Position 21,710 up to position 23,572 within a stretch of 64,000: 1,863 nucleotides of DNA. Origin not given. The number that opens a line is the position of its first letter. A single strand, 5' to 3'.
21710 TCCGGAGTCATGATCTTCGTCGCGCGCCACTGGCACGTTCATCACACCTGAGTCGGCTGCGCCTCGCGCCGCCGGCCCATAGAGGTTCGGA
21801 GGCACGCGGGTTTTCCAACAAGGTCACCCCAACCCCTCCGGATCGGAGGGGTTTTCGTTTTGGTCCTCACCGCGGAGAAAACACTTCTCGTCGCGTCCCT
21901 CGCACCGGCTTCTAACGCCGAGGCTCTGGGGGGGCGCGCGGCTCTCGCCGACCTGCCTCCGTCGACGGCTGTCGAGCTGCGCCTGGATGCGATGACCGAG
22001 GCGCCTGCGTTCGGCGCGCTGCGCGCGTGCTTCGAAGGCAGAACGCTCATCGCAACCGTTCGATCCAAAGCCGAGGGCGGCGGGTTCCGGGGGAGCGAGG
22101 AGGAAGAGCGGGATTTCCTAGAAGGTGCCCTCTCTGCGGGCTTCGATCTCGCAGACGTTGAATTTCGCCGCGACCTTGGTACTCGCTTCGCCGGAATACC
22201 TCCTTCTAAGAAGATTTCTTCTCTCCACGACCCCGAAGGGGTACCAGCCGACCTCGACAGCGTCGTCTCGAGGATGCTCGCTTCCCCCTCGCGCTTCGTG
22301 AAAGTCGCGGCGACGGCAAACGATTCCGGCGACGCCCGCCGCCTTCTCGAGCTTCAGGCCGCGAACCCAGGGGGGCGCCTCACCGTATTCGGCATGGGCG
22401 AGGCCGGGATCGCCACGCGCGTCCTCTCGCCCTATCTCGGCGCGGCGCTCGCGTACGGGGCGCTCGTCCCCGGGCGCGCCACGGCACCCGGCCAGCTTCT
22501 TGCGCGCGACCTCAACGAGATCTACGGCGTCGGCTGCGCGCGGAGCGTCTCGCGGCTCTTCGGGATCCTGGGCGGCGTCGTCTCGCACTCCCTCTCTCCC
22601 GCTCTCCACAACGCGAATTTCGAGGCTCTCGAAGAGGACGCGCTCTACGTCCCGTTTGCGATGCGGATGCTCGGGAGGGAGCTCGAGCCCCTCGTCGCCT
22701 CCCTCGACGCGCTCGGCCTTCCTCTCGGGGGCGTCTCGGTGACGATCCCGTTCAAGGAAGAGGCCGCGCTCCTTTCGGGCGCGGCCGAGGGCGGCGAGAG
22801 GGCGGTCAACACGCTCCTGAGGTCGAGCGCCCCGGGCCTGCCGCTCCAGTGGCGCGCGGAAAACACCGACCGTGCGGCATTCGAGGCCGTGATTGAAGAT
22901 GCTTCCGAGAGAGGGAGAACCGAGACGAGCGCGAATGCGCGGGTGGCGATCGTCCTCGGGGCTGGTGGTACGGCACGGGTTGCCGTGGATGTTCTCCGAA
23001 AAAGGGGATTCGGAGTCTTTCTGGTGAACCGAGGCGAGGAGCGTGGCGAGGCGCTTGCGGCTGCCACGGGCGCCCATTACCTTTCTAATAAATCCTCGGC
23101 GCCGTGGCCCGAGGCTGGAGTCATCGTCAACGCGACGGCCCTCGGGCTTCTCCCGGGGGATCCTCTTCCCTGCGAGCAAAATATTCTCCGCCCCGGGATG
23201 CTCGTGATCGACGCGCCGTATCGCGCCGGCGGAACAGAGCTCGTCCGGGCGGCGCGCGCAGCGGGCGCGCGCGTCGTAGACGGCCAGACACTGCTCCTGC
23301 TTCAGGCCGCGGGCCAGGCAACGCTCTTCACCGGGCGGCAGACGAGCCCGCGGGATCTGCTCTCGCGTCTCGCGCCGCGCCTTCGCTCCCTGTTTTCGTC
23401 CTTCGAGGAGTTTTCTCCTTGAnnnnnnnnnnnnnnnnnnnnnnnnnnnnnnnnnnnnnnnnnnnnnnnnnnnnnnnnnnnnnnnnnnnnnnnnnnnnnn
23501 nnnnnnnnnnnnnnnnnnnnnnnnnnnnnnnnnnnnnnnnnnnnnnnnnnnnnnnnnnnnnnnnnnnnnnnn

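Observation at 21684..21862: Mixed His/Trp leader peptide (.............) and attenuator controlling a combined aro-his-trp supraoperon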

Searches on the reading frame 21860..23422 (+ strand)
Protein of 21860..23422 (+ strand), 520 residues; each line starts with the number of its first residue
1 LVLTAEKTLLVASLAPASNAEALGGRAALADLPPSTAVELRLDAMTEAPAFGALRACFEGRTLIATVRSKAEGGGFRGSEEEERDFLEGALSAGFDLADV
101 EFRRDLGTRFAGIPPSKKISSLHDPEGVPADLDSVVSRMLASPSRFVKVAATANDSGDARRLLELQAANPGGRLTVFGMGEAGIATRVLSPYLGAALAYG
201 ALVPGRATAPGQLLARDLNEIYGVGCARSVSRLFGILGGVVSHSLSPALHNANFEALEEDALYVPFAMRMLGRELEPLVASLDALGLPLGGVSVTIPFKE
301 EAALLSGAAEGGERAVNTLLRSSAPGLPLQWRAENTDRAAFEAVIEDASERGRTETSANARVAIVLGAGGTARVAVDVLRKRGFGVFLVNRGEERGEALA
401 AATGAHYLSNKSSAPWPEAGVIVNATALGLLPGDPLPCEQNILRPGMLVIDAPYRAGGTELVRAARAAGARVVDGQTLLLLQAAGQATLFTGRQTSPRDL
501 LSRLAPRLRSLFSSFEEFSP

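Call 5: search_protein_families(library=pfam, proteins=[window:21860-23422:+])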
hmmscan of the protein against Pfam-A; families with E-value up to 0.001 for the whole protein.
window:21860-23422:+ (520 aa): 4 families
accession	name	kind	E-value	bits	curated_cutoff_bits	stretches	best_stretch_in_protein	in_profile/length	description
PF01487.21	DHquinase_I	-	1.7e-30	107.2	22.2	1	36-222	25-230/230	Type I 3-dehydroquinase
PF08501.16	Shikimate_dh_N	-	1.7e-11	44.6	27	1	236-305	1-66/83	Shikimate dehydrogenase substrate binding domain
PF01488.26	Shikimate_DH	-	0.00021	21.8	24.3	1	359-407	11-63/138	Shikimate / quinate 5-dehydrogenase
PF03435.24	Sacchrp_dh_NADP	-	0.00042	21.1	25.1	0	364-477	2-100/129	Saccharopine dehydrogenase NADP binding domain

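Call 9: find_homologous_proteins(query=window:21860-23422:+)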
Query window:21860-23422:+ (520 aa): 417 proteins with E <= 0.001 among 8000 candidates; the best 120 are listed.
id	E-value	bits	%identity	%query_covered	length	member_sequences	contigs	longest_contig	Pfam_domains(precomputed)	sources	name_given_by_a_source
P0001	0.0e+0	1100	100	100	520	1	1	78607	PF08501.17,PF01487.23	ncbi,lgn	-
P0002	9.2e-284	960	90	100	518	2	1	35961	PF08501.17,PF01487.23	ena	-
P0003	6.6e-270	914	84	100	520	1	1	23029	PF08501.17,PF01487.23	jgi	jgi:3-dehydroquinate dehydratase/shikimate dehydrogenase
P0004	9.2e-270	913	86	100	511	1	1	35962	PF08501.17,PF01487.23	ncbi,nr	ncbi:MAG: type I 3-dehydroquinate dehydratase [Acidobacteriota bacterium]|nr:type I 3-dehydroquinate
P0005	2.6e-268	909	85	99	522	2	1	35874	PF08501.17,PF01487.23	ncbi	ncbi:MAG TPA: type I 3-dehydroquinate dehydratase [Thermoanaerobaculia bacterium]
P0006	6.2e-268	907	85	100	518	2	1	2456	PF08501.17,PF01487.23,PF03435.25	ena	-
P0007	3.9e-265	898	83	100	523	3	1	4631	PF08501.17,PF01487.23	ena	-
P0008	1.9e-264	896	84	100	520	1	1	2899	PF08501.17,PF01487.23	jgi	-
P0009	1.2e-257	873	82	100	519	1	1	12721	PF08501.17,PF01487.23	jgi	jgi:3-dehydroquinate dehydratase type I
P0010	2.2e-257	873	82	99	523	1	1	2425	PF08501.17,PF01487.23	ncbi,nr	ncbi:MAG: type I 3-dehydroquinate dehydratase [Thermoanaerobaculia bacterium]|nr:type I 3-dehydroqui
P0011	3.9e-256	868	83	100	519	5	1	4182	PF08501.17,PF01487.23,PF01488.27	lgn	-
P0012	2.3e-255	866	81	100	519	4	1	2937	PF08501.17,PF01487.23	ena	-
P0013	3.0e-253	859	81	99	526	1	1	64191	PF08501.17,PF01487.23,PF03435.25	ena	-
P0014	5.5e-253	858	81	100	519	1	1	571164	PF08501.17,PF01487.23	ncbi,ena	-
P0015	1.9e-249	846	81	100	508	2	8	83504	PF08501.17,PF01487.23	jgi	-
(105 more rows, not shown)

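Call 12: find_related_loci(query=A1, collection=genome_contigs, flank=4000)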
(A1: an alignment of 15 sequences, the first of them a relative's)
Query A1 (520 aa) in genome_contigs; peptide patterns used: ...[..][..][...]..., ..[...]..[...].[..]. (x = any residue, [..] = any of these).
599 stretches matched a pattern (row limit reached: there are more); 47 encode a relative of the query (tblastn E <= 1e-3); 47 distinct loci.
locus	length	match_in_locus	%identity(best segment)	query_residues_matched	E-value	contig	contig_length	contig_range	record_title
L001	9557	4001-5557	84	1-517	0e+0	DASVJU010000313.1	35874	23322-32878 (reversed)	MAG TPA_asm: Thermoanaerobaculia bacterium isolate SMAG_U3027 k141_890374, whole genome shotgun sequence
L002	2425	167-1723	82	1-516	0e+0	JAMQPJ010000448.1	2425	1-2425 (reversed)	MAG: Thermoanaerobaculia bacterium isolate CH5 k141_97655, whole genome shotgun sequence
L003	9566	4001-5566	80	1-520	0e+0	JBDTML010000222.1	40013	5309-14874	MAG: Acidobacteriota bacterium isolate cluster3_bin.125 NODE_2598_length_40013_cov_8.613694, whole genome shotgun sequen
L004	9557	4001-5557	81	1-520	0e+0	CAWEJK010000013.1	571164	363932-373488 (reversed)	MAG: Thermoanaerobaculia bacterium isolate MFD05942.bin.2.207 genome assembly, contig: contig_8027, whole genome shotgun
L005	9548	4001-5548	74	1-517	0e+0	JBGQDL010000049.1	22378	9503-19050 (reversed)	MAG: Thermoanaerobaculia bacterium isolate OBJ2_061818_110_17 k141_1279674_length_22378_cov_11.9123, whole genome shotgu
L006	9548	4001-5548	75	1-517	0e+0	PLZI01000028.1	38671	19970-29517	MAG: Acidobacteria bacterium isolate palsa_351 73.20120700_P3D.154_contig_9363, whole genome shotgun sequence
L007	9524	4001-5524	75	1-520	0e+0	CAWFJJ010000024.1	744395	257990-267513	MAG: Thermoanaerobaculia bacterium isolate MFD01872.bin.1.215 genome assembly, contig: contig_24717, whole genome shotgu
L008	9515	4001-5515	75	1-517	0e+0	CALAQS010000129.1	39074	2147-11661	MAG TPA_asm: uncultured Acidobacteria bacterium isolate ERR1034454_bin.53_CONCOCT_v1.1_MAG genome assembly, contig: ERZ1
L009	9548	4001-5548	73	1-517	0e+0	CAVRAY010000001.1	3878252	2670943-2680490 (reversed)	MAG: Thermoanaerobaculia bacterium isolate MFD04944.bin.2.108 genome assembly, contig: contig_12409, whole genome shotgu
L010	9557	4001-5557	73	1-520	0e+0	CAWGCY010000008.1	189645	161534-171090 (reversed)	MAG: Thermoanaerobaculia bacterium isolate MFD05942.bin.1.16 genome assembly, contig: contig_44626, whole genome shotgun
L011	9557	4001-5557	71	1-520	0e+0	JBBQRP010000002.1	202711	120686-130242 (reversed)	MAG: Thermoanaerobaculia bacterium isolate Co_metawrap_1695 Cmw_1695_k141_22457631_length_202711_cov_23.9995, whole geno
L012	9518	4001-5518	69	3-517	0e+0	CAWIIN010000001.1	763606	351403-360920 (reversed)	MAG: uncultured Acidobacteriota bacterium isolate MFD04944.bin.1.209 genome assembly, contig: contig_14810, whole genome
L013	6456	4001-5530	67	3-517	0e+0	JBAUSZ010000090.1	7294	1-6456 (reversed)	MAG: Thermoanaerobaculia bacterium isolate MFD02237_ilm_asm_bin7 k127_117904, whole genome shotgun sequence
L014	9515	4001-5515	68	3-514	0e+0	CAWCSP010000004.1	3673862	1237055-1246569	MAG: uncultured Acidobacteriota bacterium isolate MFD04428.bin.1.167 genome assembly, contig: contig_20948, whole genome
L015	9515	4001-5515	69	3-514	0e+0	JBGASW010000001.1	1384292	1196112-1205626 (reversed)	MAG: Thermoanaerobaculia bacterium isolate MAG_AAO_H10.96 AAOH10-96_opera_contig_3, whole genome shotgun sequence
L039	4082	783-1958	36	90-490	5e-52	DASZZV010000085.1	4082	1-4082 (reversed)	MAG TPA_asm: Thermoanaerobaculia bacterium isolate SMAG_U6245 k141_149014, whole genome shotgun sequence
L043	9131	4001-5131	35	87-490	1e-35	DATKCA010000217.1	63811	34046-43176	MAG TPA_asm: Thermoanaerobaculia bacterium isolate SMAG_U14434 k141_1756329, whole genome shotgun sequence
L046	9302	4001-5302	33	38-490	9e-35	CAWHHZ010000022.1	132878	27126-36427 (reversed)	MAG: uncultured Acidobacteriota bacterium isolate MFD01721.bin.1.231 genome assembly, contig: contig_51566, whole genome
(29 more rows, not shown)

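Call 37: find_related_loci(query=A1, collection=metagenome_contigs, flank=10000)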
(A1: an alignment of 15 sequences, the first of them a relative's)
Query A1 (520 aa) in metagenome_contigs; peptide patterns used: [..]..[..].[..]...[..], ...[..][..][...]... (x = any residue, [..] = any of these).
600 stretches matched a pattern (row limit reached: there are more); 22 encode a relative of the query (tblastn E <= 1e-3); 21 distinct loci.
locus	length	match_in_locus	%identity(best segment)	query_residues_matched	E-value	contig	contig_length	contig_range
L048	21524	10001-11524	81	1-520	0e+0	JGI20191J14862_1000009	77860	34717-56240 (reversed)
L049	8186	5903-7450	75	1-517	0e+0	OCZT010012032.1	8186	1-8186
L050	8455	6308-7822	75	1-517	0e+0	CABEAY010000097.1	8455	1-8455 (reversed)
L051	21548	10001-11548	77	1-517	0e+0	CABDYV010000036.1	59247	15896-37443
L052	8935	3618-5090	55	1-513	5e-136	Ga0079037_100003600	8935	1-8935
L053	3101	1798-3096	54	1-455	3e-130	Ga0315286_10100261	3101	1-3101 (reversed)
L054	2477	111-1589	51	1-512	5e-122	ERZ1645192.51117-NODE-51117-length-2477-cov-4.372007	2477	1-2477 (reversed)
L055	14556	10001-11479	51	1-512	1e-108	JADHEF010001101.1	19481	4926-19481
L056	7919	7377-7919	77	3-183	7e-72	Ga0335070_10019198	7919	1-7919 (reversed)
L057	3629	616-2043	34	11-512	3e-42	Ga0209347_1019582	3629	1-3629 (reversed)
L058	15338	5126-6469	32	38-493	2e-41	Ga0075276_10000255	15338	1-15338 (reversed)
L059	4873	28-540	57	332-513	7e-41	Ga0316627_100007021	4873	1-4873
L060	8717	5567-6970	30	37-490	2e-29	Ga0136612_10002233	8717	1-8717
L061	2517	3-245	83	444-520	2e-26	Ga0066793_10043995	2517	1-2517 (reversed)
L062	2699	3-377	58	386-512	2e-20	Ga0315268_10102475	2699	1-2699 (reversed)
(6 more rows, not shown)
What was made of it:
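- Tried and rejected: It gave few useful loci (call 37).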

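Call 56: search_protein_families(library=pfam, proteins=[L043:5145-6578:+, L043:2955-3809:+, L043:3740-5155:+], max_evalue=0.01)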
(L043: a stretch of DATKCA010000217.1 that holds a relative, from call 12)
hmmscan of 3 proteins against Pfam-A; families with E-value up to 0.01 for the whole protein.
L043:5145-6578:+ (477 aa): 2 families
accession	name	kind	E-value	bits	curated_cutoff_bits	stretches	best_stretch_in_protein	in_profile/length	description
PF00425.24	Chorismate_bind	-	2.3e-92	309.6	27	1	204-458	2-257/257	chorismate binding enzyme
PF04715.19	Anth_synt_I_N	-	2.2e-27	96.5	23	1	25-152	1-140/140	Anthranilate synthase component I, N terminal region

L043:2955-3809:+ (284 aa): 1 family
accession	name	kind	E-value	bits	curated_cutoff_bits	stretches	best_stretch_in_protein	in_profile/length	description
PF13369.12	Transglut_core2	-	4.4e-40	137.1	23.5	1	105-256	2-154/155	Transglutaminase-like superfamily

L043:3740-5155:+ (471 aa): 3 families
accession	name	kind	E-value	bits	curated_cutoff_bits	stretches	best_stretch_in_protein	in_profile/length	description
PF01487.21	DHquinase_I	-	3.2e-25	90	22.2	1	26-218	1-230/230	Type I 3-dehydroquinase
PF08501.16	Shikimate_dh_N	-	9.5e-17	61.5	27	1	233-317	1-83/83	Shikimate dehydrogenase substrate binding domain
PF01488.26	Shikimate_DH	-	0.0018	18.8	24.3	1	348-386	12-51/138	Shikimate / quinate 5-dehydrogenase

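Call 62: search_protein_families(library=pfam, proteins=[L039:1997-3295:+, L039:552-2000:+, L046:3902-5329:+, L046:5326-6270:+, L046:6267-6938:+, L046:6935-8212:+, L046:8209-9288:+, L046:2410-3669:-], max_evalue=0.001)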
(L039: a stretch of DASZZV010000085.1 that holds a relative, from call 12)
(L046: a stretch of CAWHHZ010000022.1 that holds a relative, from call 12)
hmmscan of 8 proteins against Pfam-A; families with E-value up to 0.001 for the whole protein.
L039:1997-3295:+ (432 aa): 4 families
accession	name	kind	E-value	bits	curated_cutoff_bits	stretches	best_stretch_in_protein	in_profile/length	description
PF13393.11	tRNA-synt_His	-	3.3e-48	165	25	1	9-315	1-302/308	Histidyl-tRNA synthetase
PF03129.25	HGTP_anticodon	-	9.8e-12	45.3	21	1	341-427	3-92/94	Anticodon binding domain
PF00587.30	tRNA-synt_2b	-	1.8e-07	31.9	29.3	1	64-178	1-121/179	tRNA synthetase class II core domain (G, H, P, S and T)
PF01409.25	tRNA-synt_2d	-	0.00011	22.2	19.8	1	23-137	21-141/246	tRNA synthetases class II core domain (F)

L039:552-2000:+ (482 aa): 3 families
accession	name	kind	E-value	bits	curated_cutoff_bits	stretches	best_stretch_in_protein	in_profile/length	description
PF01487.21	DHquinase_I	-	2.4e-29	103.5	22.2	1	5-207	2-229/230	Type I 3-dehydroquinase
PF08501.16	Shikimate_dh_N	-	4.8e-15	56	27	1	223-309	1-82/83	Shikimate dehydrogenase substrate binding domain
PF01488.26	Shikimate_DH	-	1.8e-05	25.3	24.3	1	339-411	7-85/138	Shikimate / quinate 5-dehydrogenase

L046:3902-5329:+ (475 aa): 3 families
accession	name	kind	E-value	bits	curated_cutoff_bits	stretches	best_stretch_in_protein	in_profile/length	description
PF01487.21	DHquinase_I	-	2.7e-28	100.1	22.2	1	6-210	1-224/230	Type I 3-dehydroquinase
PF08501.16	Shikimate_dh_N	-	3.1e-13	50.2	27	1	230-317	1-83/83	Shikimate dehydrogenase substrate binding domain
PF01488.26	Shikimate_DH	-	3.3e-07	30.9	24.3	1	341-404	9-79/138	Shikimate / quinate 5-dehydrogenase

L046:5326-6270:+ (314 aa): 1 family
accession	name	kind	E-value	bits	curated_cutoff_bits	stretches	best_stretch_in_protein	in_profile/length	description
PF13393.11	tRNA-synt_His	-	8.3e-54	183.3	25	1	23-310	8-308/308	Histidyl-tRNA synthetase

L046:6267-6938:+ (223 aa): 1 family
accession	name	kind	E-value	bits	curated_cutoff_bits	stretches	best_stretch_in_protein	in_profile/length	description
PF01634.23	HisG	-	1.5e-45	155.4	25.5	1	57-208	2-157/158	ATP phosphoribosyltransferase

L046:6935-8212:+ (425 aa): 1 family
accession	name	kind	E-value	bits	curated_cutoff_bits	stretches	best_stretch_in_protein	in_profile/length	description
PF00815.25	Histidinol_dh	-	1.3e-143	479.4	27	1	20-420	2-410/411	Histidinol dehydrogenase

L046:8209-9288:+ (359 aa): 2 families
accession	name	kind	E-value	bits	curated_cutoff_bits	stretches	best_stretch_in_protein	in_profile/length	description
PF00155.27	Aminotran_1_2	-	4.6e-52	177.8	19.7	1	24-345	2-361/361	Aminotransferase class I and II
PF04864.19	Alliinase_C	-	1e-08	35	22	1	79-224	68-206/363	Allinase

L046:2410-3669:- (419 aa): 0 families

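Call 65: find_homologous_proteins(query=L046:3902-5329:+)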
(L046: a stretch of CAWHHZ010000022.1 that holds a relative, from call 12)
Query L046:3902-5329:+ (475 aa): 396 proteins with E <= 0.001 among 8000 candidates; the best 120 are listed.
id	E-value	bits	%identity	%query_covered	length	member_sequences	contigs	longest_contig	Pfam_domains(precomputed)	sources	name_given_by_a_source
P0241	2.5e-292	987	100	98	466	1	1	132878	PF08501.17,PF01487.23,PF01488.27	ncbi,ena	-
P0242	1.2e-186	639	64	99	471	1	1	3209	PF08501.17,PF01487.23,PF01488.27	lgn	-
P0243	2.2e-171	589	64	93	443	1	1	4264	PF08501.17,PF01487.23,PF01488.27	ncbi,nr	ncbi:MAG: type I 3-dehydroquinate dehydratase, partial [Acidobacteria bacterium]|nr:type I 3-dehydro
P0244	3.4e-171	588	63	95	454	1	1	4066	PF08501.17,PF01487.23,PF01488.27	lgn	-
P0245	5.4e-148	512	60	86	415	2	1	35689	PF08501.17,PF01487.23,PF01488.27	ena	-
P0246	3.2e-146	506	56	99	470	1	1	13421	PF08501.17,PF01487.23,PF01488.27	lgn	-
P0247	3.8e-145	502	55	99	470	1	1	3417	PF08501.17,PF01487.23,PF01488.27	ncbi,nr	ncbi:MAG: type I 3-dehydroquinate dehydratase [Thermoanaerobaculia bacterium]|nr:type I 3-dehydroqui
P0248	5.6e-127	442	51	99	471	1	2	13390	PF08501.17,PF01487.23,PF01488.27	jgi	jgi:3-dehydroquinate dehydratase / shikimate dehydrogenase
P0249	1.9e-126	441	51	98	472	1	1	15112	PF08501.17,PF01487.23,PF01488.27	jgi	jgi:3-dehydroquinate dehydratase / shikimate dehydrogenase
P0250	1.1e-125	438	51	98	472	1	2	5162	PF08501.17,PF01487.23,PF01262.28,PF01488.27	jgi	jgi:3-dehydroquinate dehydratase type I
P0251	1.1e-94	336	45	98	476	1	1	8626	PF08501.17,PF01487.23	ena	-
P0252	2.2e-94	335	44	99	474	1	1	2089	PF08501.17,PF01487.23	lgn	-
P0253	1.2e-93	333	43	98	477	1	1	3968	PF08501.17,PF01487.23,PF01488.27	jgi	jgi:3-dehydroquinate dehydratase / shikimate dehydrogenase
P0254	2.6e-93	331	46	99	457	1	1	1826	PF08501.17,PF01487.23,PF01488.27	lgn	-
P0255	1.6e-92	329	45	98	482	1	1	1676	PF08501.17,PF01487.23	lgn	-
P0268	3.3e-79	285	41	98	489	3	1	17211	PF08501.17,PF01487.23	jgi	-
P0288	2.1e-75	272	41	99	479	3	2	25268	PF08501.17,PF01487.23,PF01488.27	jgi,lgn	jgi:3-dehydroquinate dehydratase/shikimate dehydrogenase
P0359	1.9e-69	253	39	99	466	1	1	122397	PF08501.17,PF01487.23,PF01488.27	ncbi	-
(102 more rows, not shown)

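Call 66: find_encoding_contigs(protein=P0241, flank=10000, max_places=1)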
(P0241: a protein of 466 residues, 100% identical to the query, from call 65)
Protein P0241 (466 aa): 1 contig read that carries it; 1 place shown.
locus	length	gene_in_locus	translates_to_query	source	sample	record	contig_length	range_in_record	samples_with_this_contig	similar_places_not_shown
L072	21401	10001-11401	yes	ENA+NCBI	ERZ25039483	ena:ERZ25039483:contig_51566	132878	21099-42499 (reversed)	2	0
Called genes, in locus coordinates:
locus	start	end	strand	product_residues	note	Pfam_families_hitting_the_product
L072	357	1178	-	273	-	PF00793:DAHP_synth_1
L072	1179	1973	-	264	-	PF00117:GATase, PF07722:Peptidase_C26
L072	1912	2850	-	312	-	PF06418:CTP_synth_N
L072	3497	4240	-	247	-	PF02348:CTP_transf_3, PF12804:NTP_transf_3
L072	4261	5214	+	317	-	-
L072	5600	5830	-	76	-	-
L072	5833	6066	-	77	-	-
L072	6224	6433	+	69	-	PF15919:HicB_lk_antitox (weak)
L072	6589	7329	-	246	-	PF11967:RecO_N, PF02565:RecO_C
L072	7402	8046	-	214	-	PF00160:Pro_isomerase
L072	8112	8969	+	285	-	PF00248:Aldo_ket_red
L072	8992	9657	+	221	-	PF04972:BON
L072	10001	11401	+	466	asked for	PF01487:DHquinase_I, PF08501:Shikimate_dh_N, PF01488:Shikimate_DH (weak)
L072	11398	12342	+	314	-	PF13393:tRNA-synt_His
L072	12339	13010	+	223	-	PF01634:HisG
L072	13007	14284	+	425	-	PF00815:Histidinol_dh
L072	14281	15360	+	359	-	PF00155:Aminotran_1_2, PF04864:Alliinase_C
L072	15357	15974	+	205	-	PF00475:IGPD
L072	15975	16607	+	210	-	PF07685:GATase_3, PF00117:GATase, PF01174:SNO (faint)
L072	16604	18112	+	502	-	PF00977:His_biosynth, PF02581:TMP-TENI (faint), PF01180:DHO_dh (faint), PF00977:His_biosynth, PF01207:Dus (weak)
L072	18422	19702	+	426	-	PF13393:tRNA-synt_His, PF00587:tRNA-synt_2b, PF03129:HGTP_anticodon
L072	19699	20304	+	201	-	PF01502:PRA-CH, PF01503:PRA-PH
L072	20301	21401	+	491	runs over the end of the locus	PF04715:, PF00425:Chorismate_bind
